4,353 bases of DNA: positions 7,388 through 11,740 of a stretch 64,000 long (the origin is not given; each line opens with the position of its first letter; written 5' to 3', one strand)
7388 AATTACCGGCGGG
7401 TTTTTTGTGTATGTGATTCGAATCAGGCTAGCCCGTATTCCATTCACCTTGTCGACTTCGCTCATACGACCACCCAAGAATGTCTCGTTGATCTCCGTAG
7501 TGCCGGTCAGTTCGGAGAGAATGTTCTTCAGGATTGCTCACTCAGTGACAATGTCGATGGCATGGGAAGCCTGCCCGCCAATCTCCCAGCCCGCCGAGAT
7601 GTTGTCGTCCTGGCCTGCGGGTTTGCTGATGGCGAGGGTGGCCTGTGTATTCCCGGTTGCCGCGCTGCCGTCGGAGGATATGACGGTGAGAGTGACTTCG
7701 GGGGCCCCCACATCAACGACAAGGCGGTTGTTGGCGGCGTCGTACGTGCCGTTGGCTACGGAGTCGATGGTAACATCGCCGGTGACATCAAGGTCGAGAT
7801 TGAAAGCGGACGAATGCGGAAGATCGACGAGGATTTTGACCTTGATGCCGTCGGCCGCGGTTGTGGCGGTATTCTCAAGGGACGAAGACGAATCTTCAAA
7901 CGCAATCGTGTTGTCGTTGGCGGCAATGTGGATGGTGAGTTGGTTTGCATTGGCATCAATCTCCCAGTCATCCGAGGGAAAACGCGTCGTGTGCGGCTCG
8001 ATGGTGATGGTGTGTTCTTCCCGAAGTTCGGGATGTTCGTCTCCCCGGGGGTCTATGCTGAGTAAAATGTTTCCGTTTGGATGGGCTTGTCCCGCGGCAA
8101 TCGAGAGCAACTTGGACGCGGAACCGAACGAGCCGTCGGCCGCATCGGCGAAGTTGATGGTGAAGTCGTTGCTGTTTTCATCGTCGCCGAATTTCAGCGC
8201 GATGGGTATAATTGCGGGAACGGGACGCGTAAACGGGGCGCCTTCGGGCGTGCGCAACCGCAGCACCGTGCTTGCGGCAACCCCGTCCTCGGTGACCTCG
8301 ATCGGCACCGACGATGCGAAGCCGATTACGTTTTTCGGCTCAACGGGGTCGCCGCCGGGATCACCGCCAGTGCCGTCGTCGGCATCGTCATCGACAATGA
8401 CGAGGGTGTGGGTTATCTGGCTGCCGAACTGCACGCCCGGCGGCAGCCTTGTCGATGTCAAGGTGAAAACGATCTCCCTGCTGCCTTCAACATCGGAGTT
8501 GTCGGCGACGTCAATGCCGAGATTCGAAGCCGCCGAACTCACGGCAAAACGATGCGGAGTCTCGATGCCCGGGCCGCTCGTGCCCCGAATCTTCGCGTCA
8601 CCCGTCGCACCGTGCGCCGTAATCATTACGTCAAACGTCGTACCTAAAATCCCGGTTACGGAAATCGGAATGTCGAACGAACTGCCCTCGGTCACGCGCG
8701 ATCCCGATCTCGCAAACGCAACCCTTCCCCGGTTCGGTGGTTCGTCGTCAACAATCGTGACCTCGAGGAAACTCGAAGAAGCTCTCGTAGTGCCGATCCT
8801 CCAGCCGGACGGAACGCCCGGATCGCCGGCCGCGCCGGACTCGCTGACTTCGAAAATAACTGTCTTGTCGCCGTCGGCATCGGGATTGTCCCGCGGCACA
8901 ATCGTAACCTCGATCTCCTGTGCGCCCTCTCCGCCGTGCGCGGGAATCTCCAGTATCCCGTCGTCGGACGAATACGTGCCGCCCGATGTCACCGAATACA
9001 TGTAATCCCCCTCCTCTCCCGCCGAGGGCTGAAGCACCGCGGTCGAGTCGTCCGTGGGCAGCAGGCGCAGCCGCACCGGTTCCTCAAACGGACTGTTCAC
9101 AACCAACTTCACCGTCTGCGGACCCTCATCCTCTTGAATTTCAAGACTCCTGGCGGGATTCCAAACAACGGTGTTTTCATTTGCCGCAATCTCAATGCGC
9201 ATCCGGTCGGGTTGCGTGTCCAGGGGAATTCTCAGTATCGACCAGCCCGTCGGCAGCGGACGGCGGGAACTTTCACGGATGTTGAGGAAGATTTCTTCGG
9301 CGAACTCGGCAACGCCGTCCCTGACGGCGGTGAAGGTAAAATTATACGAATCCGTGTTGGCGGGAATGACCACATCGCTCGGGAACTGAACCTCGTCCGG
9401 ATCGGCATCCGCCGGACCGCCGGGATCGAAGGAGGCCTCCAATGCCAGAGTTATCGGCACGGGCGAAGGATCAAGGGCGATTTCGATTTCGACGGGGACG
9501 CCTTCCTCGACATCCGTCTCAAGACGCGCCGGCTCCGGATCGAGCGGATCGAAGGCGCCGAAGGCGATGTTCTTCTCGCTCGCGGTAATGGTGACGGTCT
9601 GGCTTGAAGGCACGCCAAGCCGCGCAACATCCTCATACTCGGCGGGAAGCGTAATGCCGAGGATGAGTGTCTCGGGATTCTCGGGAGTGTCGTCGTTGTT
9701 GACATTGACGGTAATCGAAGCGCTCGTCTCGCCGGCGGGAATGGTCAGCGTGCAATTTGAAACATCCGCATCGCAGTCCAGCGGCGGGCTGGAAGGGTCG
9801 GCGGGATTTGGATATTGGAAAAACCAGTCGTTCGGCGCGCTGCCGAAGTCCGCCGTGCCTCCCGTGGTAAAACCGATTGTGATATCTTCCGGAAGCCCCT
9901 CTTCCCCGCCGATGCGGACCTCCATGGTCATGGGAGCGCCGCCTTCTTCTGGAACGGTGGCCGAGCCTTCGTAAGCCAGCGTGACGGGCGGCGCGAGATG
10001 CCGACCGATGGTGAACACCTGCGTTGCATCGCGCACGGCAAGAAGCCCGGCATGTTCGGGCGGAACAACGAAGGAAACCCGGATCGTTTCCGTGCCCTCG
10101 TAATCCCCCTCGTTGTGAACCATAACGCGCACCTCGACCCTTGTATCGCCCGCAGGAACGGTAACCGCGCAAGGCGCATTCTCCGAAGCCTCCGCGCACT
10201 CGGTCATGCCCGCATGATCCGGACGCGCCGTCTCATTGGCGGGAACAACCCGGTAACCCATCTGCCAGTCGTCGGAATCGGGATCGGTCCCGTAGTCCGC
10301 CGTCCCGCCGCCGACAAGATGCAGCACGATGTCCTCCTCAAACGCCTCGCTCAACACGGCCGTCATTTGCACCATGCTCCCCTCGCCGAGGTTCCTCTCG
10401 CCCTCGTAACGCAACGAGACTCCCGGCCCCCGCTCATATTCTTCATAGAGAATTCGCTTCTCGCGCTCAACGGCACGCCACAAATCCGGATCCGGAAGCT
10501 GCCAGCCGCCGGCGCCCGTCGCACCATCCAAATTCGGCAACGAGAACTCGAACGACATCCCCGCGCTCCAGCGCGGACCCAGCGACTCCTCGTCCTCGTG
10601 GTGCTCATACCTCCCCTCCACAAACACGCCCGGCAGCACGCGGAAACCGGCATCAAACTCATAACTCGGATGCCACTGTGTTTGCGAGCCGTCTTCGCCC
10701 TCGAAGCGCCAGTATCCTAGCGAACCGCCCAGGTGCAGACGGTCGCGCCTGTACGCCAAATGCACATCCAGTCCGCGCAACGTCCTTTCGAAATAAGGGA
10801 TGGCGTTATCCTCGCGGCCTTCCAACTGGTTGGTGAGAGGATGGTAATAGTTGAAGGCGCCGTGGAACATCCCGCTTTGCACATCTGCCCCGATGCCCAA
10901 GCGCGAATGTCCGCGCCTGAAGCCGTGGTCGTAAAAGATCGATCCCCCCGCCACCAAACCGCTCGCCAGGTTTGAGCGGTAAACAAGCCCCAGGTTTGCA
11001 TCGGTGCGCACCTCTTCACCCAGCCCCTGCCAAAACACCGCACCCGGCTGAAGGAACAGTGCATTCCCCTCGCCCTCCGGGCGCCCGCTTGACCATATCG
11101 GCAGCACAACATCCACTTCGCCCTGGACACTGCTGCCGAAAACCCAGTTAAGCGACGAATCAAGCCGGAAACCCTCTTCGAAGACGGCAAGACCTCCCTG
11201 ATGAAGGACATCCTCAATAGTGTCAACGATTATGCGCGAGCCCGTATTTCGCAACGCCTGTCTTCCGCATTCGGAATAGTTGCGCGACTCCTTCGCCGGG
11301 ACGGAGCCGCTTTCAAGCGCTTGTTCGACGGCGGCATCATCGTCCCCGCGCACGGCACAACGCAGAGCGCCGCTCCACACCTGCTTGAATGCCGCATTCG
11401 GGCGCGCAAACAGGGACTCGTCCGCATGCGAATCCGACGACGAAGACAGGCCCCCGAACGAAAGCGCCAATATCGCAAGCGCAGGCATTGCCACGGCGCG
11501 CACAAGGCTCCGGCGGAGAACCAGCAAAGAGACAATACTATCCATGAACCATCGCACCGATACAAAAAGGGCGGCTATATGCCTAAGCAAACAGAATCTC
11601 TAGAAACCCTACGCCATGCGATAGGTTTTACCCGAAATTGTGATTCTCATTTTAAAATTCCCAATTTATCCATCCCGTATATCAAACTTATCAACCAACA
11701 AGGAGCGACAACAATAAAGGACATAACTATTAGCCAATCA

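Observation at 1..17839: Accessory locus stacking two type Ve (inverse) and two type Va (classical) autotransporters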

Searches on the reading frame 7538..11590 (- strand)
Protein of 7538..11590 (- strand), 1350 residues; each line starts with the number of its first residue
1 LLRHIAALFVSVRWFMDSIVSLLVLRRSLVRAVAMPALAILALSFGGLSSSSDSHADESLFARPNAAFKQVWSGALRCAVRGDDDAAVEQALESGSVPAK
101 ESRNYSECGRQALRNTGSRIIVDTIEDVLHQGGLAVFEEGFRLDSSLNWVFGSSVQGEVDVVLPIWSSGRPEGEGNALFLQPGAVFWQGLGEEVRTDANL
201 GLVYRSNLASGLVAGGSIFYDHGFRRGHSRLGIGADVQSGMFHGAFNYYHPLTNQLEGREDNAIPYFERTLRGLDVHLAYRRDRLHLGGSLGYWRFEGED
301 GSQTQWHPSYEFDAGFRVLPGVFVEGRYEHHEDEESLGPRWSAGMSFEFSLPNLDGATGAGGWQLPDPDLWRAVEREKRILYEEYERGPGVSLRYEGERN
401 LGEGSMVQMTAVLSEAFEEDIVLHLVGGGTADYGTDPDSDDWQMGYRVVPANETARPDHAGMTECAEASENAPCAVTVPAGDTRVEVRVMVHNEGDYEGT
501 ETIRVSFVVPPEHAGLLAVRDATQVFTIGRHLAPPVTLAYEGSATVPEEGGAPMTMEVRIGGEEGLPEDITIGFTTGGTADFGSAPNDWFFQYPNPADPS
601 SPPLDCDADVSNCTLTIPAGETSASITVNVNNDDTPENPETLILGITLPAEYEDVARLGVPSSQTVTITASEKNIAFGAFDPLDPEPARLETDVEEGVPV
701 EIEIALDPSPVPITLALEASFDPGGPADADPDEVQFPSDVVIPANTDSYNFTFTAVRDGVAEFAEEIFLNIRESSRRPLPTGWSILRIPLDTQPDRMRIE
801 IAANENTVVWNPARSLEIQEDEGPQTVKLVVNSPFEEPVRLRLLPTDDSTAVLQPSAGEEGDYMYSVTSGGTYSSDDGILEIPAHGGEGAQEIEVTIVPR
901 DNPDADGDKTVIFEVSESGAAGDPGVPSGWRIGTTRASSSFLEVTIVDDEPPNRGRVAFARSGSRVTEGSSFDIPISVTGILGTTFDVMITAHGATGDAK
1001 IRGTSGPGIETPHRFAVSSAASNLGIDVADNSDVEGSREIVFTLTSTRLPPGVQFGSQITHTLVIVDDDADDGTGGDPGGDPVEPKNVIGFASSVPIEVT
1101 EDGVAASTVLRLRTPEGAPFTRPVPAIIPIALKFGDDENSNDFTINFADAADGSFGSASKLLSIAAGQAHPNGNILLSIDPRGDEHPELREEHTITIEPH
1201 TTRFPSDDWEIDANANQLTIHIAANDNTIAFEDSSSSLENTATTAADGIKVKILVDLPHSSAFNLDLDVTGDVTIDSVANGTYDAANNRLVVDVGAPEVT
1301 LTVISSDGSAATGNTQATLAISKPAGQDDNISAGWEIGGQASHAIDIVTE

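Call 8: search_protein_families(library=pfam, proteins=[window:7538-11590:-], max_evalue=0.01)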
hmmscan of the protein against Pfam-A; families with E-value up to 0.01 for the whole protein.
window:7538-11590:- (1350 aa): 3 families
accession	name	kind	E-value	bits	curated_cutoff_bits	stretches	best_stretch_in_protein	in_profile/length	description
PF11924.14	IAT_beta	-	3.4e-17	63.4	22.3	1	109-299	22-193/279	Inverse autotransporter, beta-domain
PF03160.20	Calx-beta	-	8.9e-05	22.9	27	1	614-669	62-116/119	Calx-beta domain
PF16397.10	DUF5006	-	0.0018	17.9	34.1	0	613-647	198-233/263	Domain of unknown function (DUF5006)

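Call 9: search_protein_families(library=ncbifam, proteins=[window:7538-11590:-], max_evalue=0.01)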
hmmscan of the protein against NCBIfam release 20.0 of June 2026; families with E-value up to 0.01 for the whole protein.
window:7538-11590:- (1350 aa): 2 families
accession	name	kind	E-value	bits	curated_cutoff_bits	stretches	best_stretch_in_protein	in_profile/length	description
NF033423.1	inverse_SinH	equivalog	2.1e-12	46.2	999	1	193-298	152-255/730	intimin-like inverse autotransporter SinH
NF007556.1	PRK10177.1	equivalog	0.005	15.4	508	0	198-298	156-252/454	YchO/YchP family invasin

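Call 13: find_homologous_proteins(query=window:7538-11590:-, max_evalue=0.00001)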
Query window:7538-11590:- (1350 aa): 72 proteins with E <= 0.00001 among 8000 candidates.
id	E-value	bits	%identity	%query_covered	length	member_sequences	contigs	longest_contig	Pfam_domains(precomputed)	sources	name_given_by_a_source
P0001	0.0e+0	3053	100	100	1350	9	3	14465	PF11924.15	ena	-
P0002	9.9e-129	449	50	29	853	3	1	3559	PF11924.15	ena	-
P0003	4.1e-127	444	39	40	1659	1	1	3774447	PF03160.21,PF11924.15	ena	-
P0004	6.1e-126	440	32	83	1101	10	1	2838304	PF03160.21,PF11924.15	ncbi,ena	-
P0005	8.7e-124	433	35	74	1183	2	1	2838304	PF03160.21,PF11924.15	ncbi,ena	-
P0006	2.7e-120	421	36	56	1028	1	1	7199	PF03160.21,PF11924.15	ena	-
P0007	5.0e-120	420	30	89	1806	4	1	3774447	PF02330.22,PF14683.13,PF03160.21,PF13584.13,PF11924.15,PF19078.7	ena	-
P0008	1.3e-119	419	34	69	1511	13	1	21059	PF03160.21,PF11924.15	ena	-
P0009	2.2e-119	418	35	62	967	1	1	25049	PF03160.21,PF11924.15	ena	-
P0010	3.8e-119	417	31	88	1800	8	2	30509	PF03160.21,PF11924.15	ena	-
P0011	5.5e-119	417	34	67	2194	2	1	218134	PF16132.12,PF16283.11,PF03160.21,PF11924.15,PF08522.17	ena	-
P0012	1.5e-118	415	31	89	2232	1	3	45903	PF03160.21,PF11924.15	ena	-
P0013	6.3e-117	410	32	81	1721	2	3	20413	PF03160.21,PF11924.15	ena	-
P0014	1.4e-116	409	35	61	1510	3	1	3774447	PF03160.21,PF11924.15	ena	-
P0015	1.4e-115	406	33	75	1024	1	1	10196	PF03160.21,PF11924.15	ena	-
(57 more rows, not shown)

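Call 15: find_encoding_contigs(protein=P0004, flank=10000, max_places=3)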
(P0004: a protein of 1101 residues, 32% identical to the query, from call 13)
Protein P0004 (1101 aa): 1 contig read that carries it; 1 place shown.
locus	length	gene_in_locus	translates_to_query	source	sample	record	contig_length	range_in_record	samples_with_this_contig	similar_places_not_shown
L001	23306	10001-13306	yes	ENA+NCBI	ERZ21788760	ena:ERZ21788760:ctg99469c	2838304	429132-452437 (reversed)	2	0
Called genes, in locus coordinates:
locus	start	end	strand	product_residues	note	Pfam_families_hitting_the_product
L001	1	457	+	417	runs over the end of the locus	PF13560:HTH_31 (faint), PF06114:Peptidase_M78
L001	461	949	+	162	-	PF14367:DUF4411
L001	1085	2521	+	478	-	PF00171:Aldedh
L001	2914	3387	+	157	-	PF00011:HSP20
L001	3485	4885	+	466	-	PF12832:MFS_1_like (faint), PF00083:Sugar_tr (weak), PF07690:MFS_1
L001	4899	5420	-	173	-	PF09933:DUF2165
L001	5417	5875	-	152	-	PF01575:MaoC_dehydratas, PF13452:FAS1_DH_region (weak), PF19315:MC_hydratase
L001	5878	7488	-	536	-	PF13481:AAA_25 (faint), PF00005:ABC_tran, PF13191:AAA_16 (faint), PF13555:AAA_29 (faint), PF13304:AAA_21 (faint), PF08352:oligo_HPY (weak), PF02463:SMC_N (weak), PF00005:ABC_tran, +1 more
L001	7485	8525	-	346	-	PF00528:BPD_transp_1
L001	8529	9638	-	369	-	PF00528:BPD_transp_1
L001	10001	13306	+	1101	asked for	PF11924:IAT_beta, PF03160:Calx-beta (faint)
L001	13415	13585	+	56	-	-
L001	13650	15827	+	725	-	PF11924:IAT_beta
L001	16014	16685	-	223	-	PF01177:Asp_Glu_race (weak)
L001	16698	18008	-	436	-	PF06808:DctM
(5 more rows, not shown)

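Call 16: find_encoding_contigs(protein=P0001, flank=10000, max_places=4)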
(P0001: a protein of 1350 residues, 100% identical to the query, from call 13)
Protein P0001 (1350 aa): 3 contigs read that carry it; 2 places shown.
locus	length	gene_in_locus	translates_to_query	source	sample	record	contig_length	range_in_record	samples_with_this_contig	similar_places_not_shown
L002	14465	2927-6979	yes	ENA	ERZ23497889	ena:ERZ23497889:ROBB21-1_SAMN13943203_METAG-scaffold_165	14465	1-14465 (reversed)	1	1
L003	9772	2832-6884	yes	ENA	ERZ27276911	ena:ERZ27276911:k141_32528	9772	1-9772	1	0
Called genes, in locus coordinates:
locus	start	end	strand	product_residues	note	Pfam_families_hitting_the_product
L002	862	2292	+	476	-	PF03797:Autotransporter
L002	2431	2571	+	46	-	-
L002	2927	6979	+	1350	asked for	PF11924:IAT_beta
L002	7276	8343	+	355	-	PF01385:OrfB_IS605, PF07282:Cas12f1-like_TNB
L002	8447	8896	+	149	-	PF13274:SocA_Panacea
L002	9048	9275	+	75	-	-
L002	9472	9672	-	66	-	-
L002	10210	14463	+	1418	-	?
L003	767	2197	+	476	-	PF03797:Autotransporter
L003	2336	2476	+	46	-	-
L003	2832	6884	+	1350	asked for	PF11924:IAT_beta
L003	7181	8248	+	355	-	PF01385:OrfB_IS605, PF07282:Cas12f1-like_TNB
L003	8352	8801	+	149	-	PF13274:SocA_Panacea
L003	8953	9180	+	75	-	-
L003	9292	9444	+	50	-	-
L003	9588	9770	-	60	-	?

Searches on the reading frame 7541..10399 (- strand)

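Call 12: search_protein_families(library=pfam, proteins=[window:7541-10399:-], max_evalue=1)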
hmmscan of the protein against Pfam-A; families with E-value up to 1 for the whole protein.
window:7541-10399:- (953 aa): 4 families
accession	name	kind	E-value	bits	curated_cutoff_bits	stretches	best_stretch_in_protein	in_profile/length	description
PF03160.20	Calx-beta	-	4.2e-05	24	27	1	217-272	62-116/119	Calx-beta domain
PF16397.10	DUF5006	-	0.00048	19.8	34.1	0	216-250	198-233/263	Domain of unknown function (DUF5006)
PF20579.4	LapA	-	0.027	15.3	27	1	216-263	41-87/99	LapA domain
PF08677.15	GP11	-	0.039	13.8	27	1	863-939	38-118/252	GP11 baseplate wedge protein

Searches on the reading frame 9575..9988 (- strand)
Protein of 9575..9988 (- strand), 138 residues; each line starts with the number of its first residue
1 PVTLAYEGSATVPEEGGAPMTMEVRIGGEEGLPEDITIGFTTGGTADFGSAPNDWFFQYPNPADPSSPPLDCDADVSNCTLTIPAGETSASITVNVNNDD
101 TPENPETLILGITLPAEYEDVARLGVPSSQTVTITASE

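Call 44: search_solved_structures(query=A2, max_evalue=1, show_alignments=1)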
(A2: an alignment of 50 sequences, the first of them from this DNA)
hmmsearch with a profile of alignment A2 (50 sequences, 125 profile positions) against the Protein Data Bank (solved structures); distinct sequences matched with E-value up to 1: 35.
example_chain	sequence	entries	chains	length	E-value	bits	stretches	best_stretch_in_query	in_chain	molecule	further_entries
3us9_A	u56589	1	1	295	1.8e-14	57.2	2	5-125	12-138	Sodium/calcium exchanger 1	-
8sgi_A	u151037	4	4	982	1.4e-11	47.9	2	5-125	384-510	Sodium/calcium exchanger 1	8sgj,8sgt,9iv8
2fws_A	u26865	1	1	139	2.1e-10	44.1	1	5-125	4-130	Sodium/calcium exchanger 1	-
2dpk_A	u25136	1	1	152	3.3e-10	43.4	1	5-125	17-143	Sodium/calcium exchanger 1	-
3gin_A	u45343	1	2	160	1.6e-09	41.1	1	5-125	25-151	Sodium/calcium exchanger 1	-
3rb7_A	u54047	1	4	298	1.3e-08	38.3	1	38-125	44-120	Na/Ca exchange protein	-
3rb5_A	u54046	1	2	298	1.6e-08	37.9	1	38-125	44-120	Na/Ca exchange protein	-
8jp0_A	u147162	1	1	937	4.6e-08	36.5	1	5-125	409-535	Sodium/calcium exchanger 1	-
3e9t_A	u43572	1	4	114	1.9e-06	31.2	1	33-125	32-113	Na/Ca exchange protein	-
3ead_A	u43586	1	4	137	3.2e-06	30.5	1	35-125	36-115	Na/Ca exchange protein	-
9xg1_A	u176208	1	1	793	6.4e-06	29.5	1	8-124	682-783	Protein-asparaginase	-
2fwu_A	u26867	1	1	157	0.0003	24.2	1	7-112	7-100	Sodium/calcium exchanger 1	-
2kls_A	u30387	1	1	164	0.00034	24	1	7-112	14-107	Sodium/calcium exchanger 1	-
2qvk_A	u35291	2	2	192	0.00081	22.8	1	7-102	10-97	Sodium/calcium exchanger 1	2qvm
2lt9_A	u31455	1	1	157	0.00099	22.5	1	22-119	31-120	Protein Slc8a3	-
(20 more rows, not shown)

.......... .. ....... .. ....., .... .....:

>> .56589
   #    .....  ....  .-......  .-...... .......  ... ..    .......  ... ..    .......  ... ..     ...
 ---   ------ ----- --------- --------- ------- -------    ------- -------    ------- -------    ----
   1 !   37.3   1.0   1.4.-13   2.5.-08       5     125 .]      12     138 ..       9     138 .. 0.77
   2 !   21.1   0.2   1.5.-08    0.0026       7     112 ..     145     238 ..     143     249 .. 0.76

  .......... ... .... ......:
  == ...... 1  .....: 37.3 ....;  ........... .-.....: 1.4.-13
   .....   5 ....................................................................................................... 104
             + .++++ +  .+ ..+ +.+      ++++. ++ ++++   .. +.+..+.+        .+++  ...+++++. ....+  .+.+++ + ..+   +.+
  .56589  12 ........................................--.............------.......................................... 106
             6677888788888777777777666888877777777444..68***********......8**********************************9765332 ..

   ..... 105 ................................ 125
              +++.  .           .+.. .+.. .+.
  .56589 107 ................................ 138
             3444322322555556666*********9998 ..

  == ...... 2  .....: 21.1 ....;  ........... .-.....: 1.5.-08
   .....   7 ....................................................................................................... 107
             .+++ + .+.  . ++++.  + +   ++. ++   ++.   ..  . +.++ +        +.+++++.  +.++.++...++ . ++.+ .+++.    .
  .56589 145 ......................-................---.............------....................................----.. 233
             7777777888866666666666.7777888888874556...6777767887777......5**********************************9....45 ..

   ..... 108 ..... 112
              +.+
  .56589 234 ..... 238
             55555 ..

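Call 46: predict_structure(alignment_id=A2)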
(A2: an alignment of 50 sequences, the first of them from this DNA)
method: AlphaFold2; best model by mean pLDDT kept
length: 138 residues; sequences in the alignment: 50
mean_pLDDT: 90.3   pTM: 0.81
mean pLDDT of the five models: 90.3, 89.6, 88.5, 88.3, 88.2
residues with pLDDT >= 90: 91; 70-90: 46; 50-70: 1; < 50: 0
segments of 3 or more residues with pLDDT < 50: none
pLDDT, mean of each block of 10 residues (from residue 1): 88 87 91 95 93 88 79 85 95 90 92 97 96 86
secondary structure, 60 per line:
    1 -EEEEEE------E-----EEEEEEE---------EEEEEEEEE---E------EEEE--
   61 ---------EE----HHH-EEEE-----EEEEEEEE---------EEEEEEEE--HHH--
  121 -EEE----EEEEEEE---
elements in order: E2-7 E20-26 E36-44 E55-58 E80-83 E89-96 E106-113 E122-124 E129-135

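Call 51: fold_search(model_id=the predicted structure, library=pdb)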
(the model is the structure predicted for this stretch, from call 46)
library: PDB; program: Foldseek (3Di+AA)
matches with E <= 10: 1940; with E <= 0.001: 29
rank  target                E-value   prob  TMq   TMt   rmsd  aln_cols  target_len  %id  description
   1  2dpk                  2.1e-06  1.00  0.62  0.68   4.0       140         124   21  The Crystal Structure of the Primary Ca2+ Sensor of the Na+/Ca2+ Exchanger (released 2006-06-13)
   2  2qvm                  1.3e-05  1.00  0.67  0.78   3.0       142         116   20  The second Ca2+-binding domain of the Na+-Ca2+ exchanger is essential for regulation: crystal structures and mutational  (released 2007-11-13)
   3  3gin_A                1.7e-05  1.00  0.53  0.61   4.8       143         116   17  Crystal structure of E454K-CBD1 (released 2009-04-21)
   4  9iv8                  1.7e-05  1.00  0.63  0.13   3.9       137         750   19  Cryo-EM structure of human NCX1 in PIP2 diC8 bound state (released 2025-03-19)
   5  3gin_B                2.1e-05  1.00  0.58  0.67   4.0       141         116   18  Crystal structure of E454K-CBD1 (released 2009-04-21)
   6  8jp0                  2.4e-05  1.00  0.63  0.14   3.5       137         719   20  structure of human sodium-calciumexchanger NCX1 (released 2024-01-03)
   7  8sgj_A                2.7e-05  1.00  0.63  0.13   3.9       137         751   19  Cryo-EM structure of human NCX1 in apo inactivated state (released 2023-10-11)
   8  3e9t_B                2.7e-05  1.00  0.63  0.75   3.6       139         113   20  Crystal structure of Apo-form Calx CBD1 domain (released 2009-09-01)
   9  3ead_B                3.9e-05  1.00  0.63  0.75   3.2       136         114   20  Crystal structure of CALX-CBD1 (released 2009-09-08)
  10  3e9t_A                4.2e-05  1.00  0.61  0.73   3.4       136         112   21  Crystal structure of Apo-form Calx CBD1 domain (released 2009-09-01)
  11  3ead_A                8.4e-05  1.00  0.64  0.78   3.0       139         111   22  Crystal structure of CALX-CBD1 (released 2009-09-08)
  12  8sgt_A                8.4e-05  1.00  0.59  0.14   6.2       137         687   20  Cryo-EM structure of human NCX1 in Ca2+ bound, activated state (group II in the presence of 0.5 mM Ca2+) (released 2023-10-11)
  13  3h6a_B                1.2e-04  1.00  0.57  0.66   4.7       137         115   14  Structure of the Calx-beta domain of integrin beta4 crystallized in the presence of calcium (released 2009-06-23)
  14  3rb7_G                1.3e-04  1.00  0.54  0.32   3.7       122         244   18  Crystal structure of CBD12 from CALX1.2 (released 2011-11-02)
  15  2qvk                  1.4e-04  1.00  0.68  0.76   2.9       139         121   22  The second Ca2+-binding domain of the Na+-Ca2+ exchanger is essential for regulation: crystal structures and mutational  (released 2007-11-13)
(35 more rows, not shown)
